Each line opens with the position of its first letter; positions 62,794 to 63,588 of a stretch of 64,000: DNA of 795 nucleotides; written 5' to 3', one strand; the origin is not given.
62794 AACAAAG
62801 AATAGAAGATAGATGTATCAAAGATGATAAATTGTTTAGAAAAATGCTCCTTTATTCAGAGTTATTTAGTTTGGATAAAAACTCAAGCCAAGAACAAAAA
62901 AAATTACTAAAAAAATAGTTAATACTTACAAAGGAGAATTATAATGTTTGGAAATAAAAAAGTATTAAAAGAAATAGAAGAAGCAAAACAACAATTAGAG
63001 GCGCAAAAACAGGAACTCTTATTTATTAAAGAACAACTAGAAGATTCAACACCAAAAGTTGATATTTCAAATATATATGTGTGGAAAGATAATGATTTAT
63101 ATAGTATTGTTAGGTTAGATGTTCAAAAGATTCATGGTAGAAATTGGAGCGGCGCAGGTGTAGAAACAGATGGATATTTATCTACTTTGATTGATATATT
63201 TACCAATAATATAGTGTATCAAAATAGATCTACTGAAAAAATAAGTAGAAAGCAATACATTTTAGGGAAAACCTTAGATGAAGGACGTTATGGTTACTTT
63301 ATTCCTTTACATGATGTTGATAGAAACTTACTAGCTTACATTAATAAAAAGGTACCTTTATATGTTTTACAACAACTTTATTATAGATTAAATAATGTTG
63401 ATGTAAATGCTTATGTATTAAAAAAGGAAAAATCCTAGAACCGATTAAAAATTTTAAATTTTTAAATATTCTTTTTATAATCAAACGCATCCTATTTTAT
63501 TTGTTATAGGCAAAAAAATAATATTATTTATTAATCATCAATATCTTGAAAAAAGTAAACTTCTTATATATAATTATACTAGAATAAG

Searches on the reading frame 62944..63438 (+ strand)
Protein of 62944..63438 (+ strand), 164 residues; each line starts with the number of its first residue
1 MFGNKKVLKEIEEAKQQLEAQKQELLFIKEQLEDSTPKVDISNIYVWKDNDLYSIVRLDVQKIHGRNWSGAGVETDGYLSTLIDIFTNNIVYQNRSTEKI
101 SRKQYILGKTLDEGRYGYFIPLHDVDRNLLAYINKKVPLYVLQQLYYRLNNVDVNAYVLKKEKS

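Call 82: find_encoding_contigs(protein=window:62944-63438:+, flank=10000, max_places=4)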
Protein window:62944-63438:+ (164 aa): 24 contigs read that carry it; 4 places shown.
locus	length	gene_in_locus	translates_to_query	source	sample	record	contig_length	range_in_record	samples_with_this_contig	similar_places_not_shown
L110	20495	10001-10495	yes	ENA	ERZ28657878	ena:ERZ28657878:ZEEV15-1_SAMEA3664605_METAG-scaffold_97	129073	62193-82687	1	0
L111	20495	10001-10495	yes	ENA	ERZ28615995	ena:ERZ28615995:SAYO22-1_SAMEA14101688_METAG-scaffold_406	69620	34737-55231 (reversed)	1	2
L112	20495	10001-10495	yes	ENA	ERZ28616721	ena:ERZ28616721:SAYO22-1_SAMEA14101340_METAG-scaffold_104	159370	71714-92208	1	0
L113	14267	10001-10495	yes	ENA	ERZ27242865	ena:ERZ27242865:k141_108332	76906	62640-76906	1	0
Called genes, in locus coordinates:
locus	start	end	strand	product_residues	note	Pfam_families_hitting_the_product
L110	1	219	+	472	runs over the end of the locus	PF00224:PK, PF03328:HpcH_HpaI (weak), PF02887:PK_C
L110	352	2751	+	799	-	PF02190:LON_substr_bdg, PF13401:AAA_22 (faint), PF00004:AAA, PF07724:AAA_2 (weak), PF07728:AAA_5, PF22667:Lon_lid, PF05362:Lon_C, PF13541:ChlI (weak)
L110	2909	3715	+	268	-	PF02673:BacA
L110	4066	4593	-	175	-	PF18143:HAD_SAK_2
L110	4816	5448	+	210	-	-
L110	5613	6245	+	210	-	-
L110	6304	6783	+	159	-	PF02082:Rrf2 (weak), PF08279:HTH_11, PF13280:WYL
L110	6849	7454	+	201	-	PF01725:Ham1p_like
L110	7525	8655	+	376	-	-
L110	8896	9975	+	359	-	-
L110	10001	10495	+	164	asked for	-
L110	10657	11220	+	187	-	-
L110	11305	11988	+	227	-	PF12796:Ank_2 (faint), PF13637:Ank_4 (faint)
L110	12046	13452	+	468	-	PF00919:UPF0004, PF04055:Radical_SAM, PF01938:TRAM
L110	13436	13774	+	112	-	PF06133:Com_YlbF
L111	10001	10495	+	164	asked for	-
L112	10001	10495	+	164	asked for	-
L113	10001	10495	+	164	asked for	-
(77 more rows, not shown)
